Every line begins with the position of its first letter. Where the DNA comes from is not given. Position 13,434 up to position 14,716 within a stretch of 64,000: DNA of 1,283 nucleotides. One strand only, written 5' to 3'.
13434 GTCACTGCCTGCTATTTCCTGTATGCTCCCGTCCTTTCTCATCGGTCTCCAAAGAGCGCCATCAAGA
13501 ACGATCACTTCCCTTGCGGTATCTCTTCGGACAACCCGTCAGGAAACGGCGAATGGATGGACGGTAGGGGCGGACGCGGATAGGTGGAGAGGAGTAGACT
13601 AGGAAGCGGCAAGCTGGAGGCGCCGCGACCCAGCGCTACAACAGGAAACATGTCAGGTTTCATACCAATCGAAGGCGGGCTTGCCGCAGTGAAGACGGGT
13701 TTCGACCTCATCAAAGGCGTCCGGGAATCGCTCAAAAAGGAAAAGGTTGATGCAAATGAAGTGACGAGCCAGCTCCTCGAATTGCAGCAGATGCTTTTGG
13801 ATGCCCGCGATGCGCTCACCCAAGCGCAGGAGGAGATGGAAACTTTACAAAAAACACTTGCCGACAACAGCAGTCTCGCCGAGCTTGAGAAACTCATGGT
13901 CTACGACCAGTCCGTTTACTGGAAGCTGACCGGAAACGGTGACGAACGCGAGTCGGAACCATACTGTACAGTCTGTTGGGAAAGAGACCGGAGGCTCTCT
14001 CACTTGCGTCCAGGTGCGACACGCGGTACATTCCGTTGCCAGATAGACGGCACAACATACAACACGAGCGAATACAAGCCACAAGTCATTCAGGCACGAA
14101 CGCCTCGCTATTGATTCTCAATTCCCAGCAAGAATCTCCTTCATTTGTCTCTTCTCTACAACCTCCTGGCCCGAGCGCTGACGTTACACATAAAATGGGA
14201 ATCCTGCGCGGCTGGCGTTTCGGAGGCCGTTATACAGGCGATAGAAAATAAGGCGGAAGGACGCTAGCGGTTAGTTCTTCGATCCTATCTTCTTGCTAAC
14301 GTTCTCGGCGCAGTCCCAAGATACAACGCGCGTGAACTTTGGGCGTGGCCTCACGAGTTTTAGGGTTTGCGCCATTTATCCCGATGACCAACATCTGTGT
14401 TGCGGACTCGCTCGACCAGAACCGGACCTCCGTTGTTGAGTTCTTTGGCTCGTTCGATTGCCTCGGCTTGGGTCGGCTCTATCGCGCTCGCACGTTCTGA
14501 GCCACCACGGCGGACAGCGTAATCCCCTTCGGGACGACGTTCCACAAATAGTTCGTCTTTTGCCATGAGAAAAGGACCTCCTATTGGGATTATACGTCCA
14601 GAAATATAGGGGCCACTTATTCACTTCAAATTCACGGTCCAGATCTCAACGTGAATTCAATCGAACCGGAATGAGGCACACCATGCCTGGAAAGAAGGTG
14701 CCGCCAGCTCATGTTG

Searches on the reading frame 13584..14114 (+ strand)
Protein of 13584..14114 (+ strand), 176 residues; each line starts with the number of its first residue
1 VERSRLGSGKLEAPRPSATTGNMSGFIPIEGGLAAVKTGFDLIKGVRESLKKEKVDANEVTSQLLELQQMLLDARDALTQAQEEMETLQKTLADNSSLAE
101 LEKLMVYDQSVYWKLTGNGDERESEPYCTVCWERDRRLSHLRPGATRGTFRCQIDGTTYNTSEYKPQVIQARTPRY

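Call 3: search_protein_families(library=pfam, proteins=[window:13584-14114:+], max_evalue=0.01)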
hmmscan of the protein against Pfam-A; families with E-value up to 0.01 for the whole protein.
window:13584-14114:+ (176 aa): 0 families

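Call 4: search_protein_families(library=padloc, proteins=[window:13584-14114:+], max_evalue=0.01)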
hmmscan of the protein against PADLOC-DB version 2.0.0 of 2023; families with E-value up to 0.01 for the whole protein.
window:13584-14114:+ (176 aa): 1 family
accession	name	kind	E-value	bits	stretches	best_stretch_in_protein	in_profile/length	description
PDLC03864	LmuB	-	0.0046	13.5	1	43-104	406-467/657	-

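Call 7: search_protein_families(library=ncbifam, proteins=[window:13584-14114:+], max_evalue=0.01)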
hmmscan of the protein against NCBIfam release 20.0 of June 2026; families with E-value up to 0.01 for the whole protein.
window:13584-14114:+ (176 aa): 0 families

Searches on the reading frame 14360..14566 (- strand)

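Call 3: search_protein_families(library=pfam, proteins=[window:14360-14566:-], max_evalue=0.01)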
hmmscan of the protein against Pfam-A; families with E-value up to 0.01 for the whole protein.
window:14360-14566:- (68 aa): 1 family
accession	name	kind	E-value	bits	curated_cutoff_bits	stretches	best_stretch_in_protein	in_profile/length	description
PF09954.14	DUF2188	-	2e-09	37.9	22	1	8-45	3-40/62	Uncharacterized protein conserved in bacteria (DUF2188)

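Call 4: search_protein_families(library=padloc, proteins=[window:14360-14566:-], max_evalue=0.01)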
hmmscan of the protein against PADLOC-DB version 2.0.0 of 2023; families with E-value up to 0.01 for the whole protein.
window:14360-14566:- (68 aa): 2 families
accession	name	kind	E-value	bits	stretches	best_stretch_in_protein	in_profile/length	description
PDLC04941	PDC-S16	-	5.7e-09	34.6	1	1-43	1-43/75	-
PDLC04942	PDC-S16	-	1.6e-08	33.2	1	1-44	1-44/75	-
